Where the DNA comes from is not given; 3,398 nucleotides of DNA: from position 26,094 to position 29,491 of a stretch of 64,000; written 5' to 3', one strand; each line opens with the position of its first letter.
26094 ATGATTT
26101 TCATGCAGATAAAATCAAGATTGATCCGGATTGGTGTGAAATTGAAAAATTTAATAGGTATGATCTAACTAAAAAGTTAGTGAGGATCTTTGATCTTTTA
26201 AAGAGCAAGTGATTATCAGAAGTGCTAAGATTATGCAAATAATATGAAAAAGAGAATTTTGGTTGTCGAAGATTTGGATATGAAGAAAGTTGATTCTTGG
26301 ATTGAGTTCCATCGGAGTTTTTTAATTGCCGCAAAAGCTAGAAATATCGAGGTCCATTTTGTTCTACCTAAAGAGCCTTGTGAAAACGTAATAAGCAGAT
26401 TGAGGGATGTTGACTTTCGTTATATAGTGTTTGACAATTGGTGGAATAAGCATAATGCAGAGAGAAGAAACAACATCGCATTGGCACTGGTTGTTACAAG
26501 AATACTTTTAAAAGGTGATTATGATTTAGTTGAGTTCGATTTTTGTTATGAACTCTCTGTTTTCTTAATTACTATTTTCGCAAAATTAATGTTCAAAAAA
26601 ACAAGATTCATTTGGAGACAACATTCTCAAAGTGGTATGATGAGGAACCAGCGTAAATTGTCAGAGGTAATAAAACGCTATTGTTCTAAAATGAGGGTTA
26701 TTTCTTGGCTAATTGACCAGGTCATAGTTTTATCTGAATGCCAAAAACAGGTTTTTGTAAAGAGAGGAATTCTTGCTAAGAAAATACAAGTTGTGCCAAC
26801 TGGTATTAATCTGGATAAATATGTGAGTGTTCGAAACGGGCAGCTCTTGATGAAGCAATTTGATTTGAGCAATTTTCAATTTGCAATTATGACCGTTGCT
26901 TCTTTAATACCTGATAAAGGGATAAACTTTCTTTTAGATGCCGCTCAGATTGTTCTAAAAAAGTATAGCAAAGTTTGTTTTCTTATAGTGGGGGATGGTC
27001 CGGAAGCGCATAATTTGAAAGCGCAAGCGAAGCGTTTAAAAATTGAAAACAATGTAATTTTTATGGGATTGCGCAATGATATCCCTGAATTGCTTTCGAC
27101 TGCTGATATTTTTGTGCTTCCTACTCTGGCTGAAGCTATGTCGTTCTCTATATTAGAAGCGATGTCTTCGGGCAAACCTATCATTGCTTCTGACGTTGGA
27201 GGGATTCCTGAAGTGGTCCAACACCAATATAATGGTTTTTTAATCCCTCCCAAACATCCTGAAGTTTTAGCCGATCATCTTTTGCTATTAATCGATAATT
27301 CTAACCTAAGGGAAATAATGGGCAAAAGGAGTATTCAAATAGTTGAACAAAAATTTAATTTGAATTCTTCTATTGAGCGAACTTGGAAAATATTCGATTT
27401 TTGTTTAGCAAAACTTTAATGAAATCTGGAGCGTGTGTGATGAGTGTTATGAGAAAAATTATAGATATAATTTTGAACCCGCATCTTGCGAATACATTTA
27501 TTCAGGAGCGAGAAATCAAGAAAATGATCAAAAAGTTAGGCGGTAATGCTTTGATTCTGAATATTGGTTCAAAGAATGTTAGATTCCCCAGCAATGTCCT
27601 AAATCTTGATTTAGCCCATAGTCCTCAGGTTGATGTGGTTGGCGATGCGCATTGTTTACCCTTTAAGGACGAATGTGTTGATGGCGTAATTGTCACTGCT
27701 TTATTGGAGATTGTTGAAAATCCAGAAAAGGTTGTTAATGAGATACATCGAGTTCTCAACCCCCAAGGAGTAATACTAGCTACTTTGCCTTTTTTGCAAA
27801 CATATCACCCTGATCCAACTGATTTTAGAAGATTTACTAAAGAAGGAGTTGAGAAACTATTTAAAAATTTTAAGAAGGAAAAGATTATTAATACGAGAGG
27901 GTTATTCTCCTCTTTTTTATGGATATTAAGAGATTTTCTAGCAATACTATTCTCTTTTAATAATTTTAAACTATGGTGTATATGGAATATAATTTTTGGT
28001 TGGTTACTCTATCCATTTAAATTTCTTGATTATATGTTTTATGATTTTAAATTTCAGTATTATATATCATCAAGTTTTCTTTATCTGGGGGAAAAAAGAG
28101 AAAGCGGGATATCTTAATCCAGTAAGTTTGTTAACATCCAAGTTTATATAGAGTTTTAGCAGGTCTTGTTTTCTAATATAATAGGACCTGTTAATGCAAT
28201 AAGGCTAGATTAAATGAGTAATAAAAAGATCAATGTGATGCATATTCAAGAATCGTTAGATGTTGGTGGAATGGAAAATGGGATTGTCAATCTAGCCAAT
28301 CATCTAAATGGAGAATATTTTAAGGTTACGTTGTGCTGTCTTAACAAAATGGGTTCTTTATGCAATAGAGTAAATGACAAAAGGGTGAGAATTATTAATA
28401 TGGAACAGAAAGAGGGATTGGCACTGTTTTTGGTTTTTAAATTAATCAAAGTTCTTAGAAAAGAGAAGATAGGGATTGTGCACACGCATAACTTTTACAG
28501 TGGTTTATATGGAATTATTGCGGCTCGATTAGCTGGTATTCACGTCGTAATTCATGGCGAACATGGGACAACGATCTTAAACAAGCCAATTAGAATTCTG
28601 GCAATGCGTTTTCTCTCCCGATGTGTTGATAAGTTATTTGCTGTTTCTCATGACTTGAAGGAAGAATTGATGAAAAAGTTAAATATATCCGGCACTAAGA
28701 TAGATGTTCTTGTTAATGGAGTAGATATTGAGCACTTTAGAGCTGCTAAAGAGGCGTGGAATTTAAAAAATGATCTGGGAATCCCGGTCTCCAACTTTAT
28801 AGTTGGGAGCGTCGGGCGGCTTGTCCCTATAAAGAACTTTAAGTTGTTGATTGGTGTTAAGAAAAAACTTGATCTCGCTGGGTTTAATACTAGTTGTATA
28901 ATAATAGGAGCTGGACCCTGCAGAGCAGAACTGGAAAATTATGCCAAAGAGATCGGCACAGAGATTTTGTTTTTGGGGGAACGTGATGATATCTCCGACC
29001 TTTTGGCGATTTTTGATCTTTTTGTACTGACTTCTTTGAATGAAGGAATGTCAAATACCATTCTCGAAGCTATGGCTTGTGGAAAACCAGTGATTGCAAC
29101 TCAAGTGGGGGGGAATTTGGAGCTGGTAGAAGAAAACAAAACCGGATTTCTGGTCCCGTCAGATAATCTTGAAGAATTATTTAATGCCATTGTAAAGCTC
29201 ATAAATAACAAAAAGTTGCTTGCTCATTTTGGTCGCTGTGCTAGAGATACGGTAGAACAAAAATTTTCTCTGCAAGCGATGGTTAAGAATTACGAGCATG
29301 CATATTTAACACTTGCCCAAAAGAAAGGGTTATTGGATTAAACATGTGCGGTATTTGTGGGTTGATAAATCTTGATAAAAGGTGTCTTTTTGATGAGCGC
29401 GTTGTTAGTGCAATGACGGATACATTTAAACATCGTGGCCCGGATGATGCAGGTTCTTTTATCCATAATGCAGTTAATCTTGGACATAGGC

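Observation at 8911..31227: Exosortase-type accessory set with deviant catalytic motifs: ACP, acyl ligase, hydrolase pair, two AsnB paralogs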

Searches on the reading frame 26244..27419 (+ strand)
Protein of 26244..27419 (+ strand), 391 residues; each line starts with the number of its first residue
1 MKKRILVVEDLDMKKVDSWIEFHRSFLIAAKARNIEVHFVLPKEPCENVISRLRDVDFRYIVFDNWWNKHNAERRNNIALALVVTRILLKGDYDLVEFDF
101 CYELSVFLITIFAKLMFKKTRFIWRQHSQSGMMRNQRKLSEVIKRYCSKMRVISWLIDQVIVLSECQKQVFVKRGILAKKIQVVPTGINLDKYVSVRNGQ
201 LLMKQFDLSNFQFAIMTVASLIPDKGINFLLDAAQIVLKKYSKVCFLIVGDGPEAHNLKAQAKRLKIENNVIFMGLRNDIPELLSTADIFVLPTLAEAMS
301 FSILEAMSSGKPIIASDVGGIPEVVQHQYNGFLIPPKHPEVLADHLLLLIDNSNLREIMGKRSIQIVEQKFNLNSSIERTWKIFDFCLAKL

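Call 6: search_protein_families(library=ncbifam, proteins=[window:26244-27419:+], max_evalue=0.01)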
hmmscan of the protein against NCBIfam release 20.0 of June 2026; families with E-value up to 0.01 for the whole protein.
window:26244-27419:+ (391 aa): 46 families (the best 25 are shown)
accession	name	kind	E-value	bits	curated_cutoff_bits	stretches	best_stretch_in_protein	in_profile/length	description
TIGR03088.1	stp2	hypoth_equivalog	1.5e-41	142.7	409.05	1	144-385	124-371/374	TIGR03088 family PEP-CTERM/XrtA system glycosyltransferase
TIGR03999.1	thiol_BshA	equivalog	3.7e-35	121.5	273.7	1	158-382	146-368/375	N-acetyl-alpha-D-glucosaminyl L-malate synthase BshA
TIGR04063.1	stp3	hypoth_equivalog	1.1e-31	110.1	442.05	1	157-385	158-393/397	TIGR04063 family PEP-CTERM/XrtA system glycosyltransferase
NF041876.1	EPS_EpsE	equivalog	2.9e-30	105.8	400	1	175-376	182-385/389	exopolysaccharide biosynthesis GT4 family glycosyltransferase EpsE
TIGR04157.1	glyco_rSAM_CFB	subfamily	8.1e-27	94.2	400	1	135-375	148-397/406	TIGR04157 family glycosyltransferase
TIGR02149.1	glgA_Coryne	subfamily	3e-25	89.2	302.4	1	158-385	146-388/391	glycogen synthase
NF047684.1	TeichurnBiosyTuaC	equivalog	5.5e-23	81.5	550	1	176-375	182-377/391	teichuronic acid biosynthesis protein TuaC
NF047880.1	glyco_SdgA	exception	7.4e-23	80.8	800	1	160-381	271-483/488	serine-aspartate repeat adhesin O-glycosyltransferase SdgA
NF011726.0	PRK15179.1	equivalog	1.7e-20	72.9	733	1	175-385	478-692/694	Vi polysaccharide biosynthesis protein TviE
NF038229.1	Glyco4_Geo_Pelo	equivalog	2.7e-20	72.6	400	1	159-384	112-333/338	GPMC system family 4 glycosyltransferase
TIGR03449.1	mycothiol_MshA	equivalog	4e-19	68.8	462.5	1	141-382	150-398/406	D-inositol-3-phosphate glycosyltransferase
NF038295.1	EPS_HpsP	equivalog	8.7e-18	64.5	550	1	172-381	170-381/388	hormogonium polysaccharide biosynthesis glycosyltransferase HpsP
NF012028.0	PRK15484.1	subfamily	1.6e-17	63.7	618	1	160-373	143-364/380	lipopolysaccharide N-acetylglucosaminyltransferase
TIGR04005.1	wcaL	equivalog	1.8e-17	63.3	537.6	1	141-374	159-393/406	colanic acid biosynthesis glycosyltransferase WcaL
NF038011.1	PelF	equivalog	7.1e-17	61.6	100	1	157-326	258-423/489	GT4 family glycosyltransferase PelF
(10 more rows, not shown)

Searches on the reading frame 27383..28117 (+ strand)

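Call 6: search_protein_families(library=ncbifam, proteins=[window:27383-28117:+], max_evalue=0.01)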
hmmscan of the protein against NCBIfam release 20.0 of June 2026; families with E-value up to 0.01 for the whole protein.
window:27383-28117:+ (244 aa): 19 families
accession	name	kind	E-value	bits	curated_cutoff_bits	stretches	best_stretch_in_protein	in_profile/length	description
NF045667.1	MTase_DVU1556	equivalog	7.8e-09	35.3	155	1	84-133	70-119/213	DVU_1556 family methyltransferase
NF047649.1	MTase_UXPK_star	exception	5.3e-06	25.7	460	1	77-133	124-181/283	methyltransferase/UXPK-star double selenoprotein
NF001241.0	PRK00216.1-2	equivalog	5.6e-06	26.1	327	1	82-132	95-146/231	demethylmenaquinone methyltransferase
TIGR01934.1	MenG_MenH_UbiE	subfamily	7e-06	25.5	158.35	1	85-132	93-140/223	ubiquinone/menaquinone biosynthesis methyltransferase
NF045823.1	PthPhpthDimycoMt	equivalog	1.4e-05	24.4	300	1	85-132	118-165/256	phthiotriol/phenolphthiotriol dimycocerosates methyltransferase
NF040539.1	AST_met_ArsM_2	exception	5.9e-05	23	240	1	86-144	116-172/262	putative arsinothricin biosynthesis methyltransferase ArsM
NF052510.1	methyltran_MpqE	exception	0.0001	21.8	335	1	85-132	103-150/234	methyl-plastoquinone biosynthesis methyltransferase MpqE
NF045825.1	FAmtase_mtf2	equivalog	0.00011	21.6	400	1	85-134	110-159/248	fatty-acid O-methyltransferase Mtf2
NF008823.0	PRK11873.1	subfamily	0.00012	21.7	263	1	86-131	134-179/272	arsenite methyltransferase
NF041255.1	mycofact_MftM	equivalog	0.00013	21.4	200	1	85-163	191-269/289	mycofactocin oligosaccharide methyltransferase MftM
NF038099.1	AsSugarArsM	exception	0.00018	20.8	400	1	86-137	122-175/321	arsenosugar biosynthesis arsenite methyltransferase ArsM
NF041537.1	ArsM_AhpD_UU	exception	0.00018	20.4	510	1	87-133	134-180/345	arsenite methyltransferase/AhpD domain selenoprotein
NF001240.0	PRK00216.1-1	equivalog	0.00055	19.1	378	1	85-133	120-168/251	bifunctional demethylmenaquinone methyltransferase/2-methoxy-6-polyprenyl-1,4-benzoquinol methylase UbiE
TIGR04345.1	ovoA_Cterm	equivalog_domain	0.00084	18.9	170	1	87-137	123-173/242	putative 4-mercaptohistidine N1-methyltransferase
NF001244.0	PRK00216.1-5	equivalog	0.00084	18.7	216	1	86-141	106-160/236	bifunctional demethylmenaquinone methyltransferase/2-methoxy-6-polyprenyl-1,4-benzoquinol methylase UbiE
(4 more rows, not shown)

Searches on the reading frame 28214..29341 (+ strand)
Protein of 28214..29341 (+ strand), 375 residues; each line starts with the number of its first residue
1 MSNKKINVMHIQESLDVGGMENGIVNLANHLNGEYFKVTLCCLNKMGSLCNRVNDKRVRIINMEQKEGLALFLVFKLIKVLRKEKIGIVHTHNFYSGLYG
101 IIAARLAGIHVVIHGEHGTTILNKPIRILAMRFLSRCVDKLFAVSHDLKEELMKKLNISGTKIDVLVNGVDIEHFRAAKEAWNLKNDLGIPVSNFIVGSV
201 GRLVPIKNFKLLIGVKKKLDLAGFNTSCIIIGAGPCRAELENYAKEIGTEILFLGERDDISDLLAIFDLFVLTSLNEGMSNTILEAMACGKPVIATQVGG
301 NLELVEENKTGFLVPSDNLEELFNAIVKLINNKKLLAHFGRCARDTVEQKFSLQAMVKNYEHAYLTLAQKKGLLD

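Call 6: search_protein_families(library=ncbifam, proteins=[window:28214-29341:+], max_evalue=0.01)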
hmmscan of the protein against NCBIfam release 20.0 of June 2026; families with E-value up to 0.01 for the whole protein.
window:28214-29341:+ (375 aa): 45 families (the best 25 are shown)
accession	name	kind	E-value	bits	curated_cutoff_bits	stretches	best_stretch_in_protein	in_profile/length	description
TIGR03088.1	stp2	hypoth_equivalog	6.2e-91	305.2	409.05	1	7-365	3-371/374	TIGR03088 family PEP-CTERM/XrtA system glycosyltransferase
TIGR03999.1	thiol_BshA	equivalog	1.2e-44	152.8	273.7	1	70-367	69-373/375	N-acetyl-alpha-D-glucosaminyl L-malate synthase BshA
NF041876.1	EPS_EpsE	equivalog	1.3e-32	113.5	400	1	71-355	99-384/389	exopolysaccharide biosynthesis GT4 family glycosyltransferase EpsE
TIGR04063.1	stp3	hypoth_equivalog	1.8e-27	96.3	442.05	1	135-367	155-395/397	TIGR04063 family PEP-CTERM/XrtA system glycosyltransferase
TIGR02149.1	glgA_Coryne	subfamily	2.6e-27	96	302.4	1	138-360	145-383/391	glycogen synthase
NF050063.1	ProtGlycPglJ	equivalog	4.9e-26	91.8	500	1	126-347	133-347/363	N-acetylgalactosamine-N,N'-diacetylbacillosaminyl-diphospho-undecaprenol 4-alpha-N-acetylgalactosaminyltransferase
TIGR03449.1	mycothiol_MshA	equivalog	6.8e-26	91.1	462.5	1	82-366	99-402/406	D-inositol-3-phosphate glycosyltransferase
NF047684.1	TeichurnBiosyTuaC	equivalog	7e-26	91.1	550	1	138-367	165-389/391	teichuronic acid biosynthesis protein TuaC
TIGR04157.1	glyco_rSAM_CFB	subfamily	6.2e-23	81.4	400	1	39-362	73-404/406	TIGR04157 family glycosyltransferase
NF038229.1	Glyco4_Geo_Pelo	equivalog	1.7e-22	79.9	400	1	89-365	59-334/338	GPMC system family 4 glycosyltransferase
NF011726.0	PRK15179.1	equivalog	1.6e-21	76.3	733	1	75-359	390-686/694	Vi polysaccharide biosynthesis protein TviE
NF053787.1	GlcN_PG_synth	equivalog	1.7e-21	76.4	480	1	134-367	140-359/361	N-acetylglucosaminyl phosphatidylglycerol synthase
NF047880.1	glyco_SdgA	exception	2.1e-18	66.1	800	1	196-360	317-483/488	serine-aspartate repeat adhesin O-glycosyltransferase SdgA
NF046085.1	XrtY_assoc_Gly1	equivalog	1.1e-16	60.6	400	1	127-368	152-385/387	XrtY-associated glycosyltransferase XYAG1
NF012028.0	PRK15484.1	subfamily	1.2e-16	60.8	618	1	157-362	157-373/380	lipopolysaccharide N-acetylglucosaminyltransferase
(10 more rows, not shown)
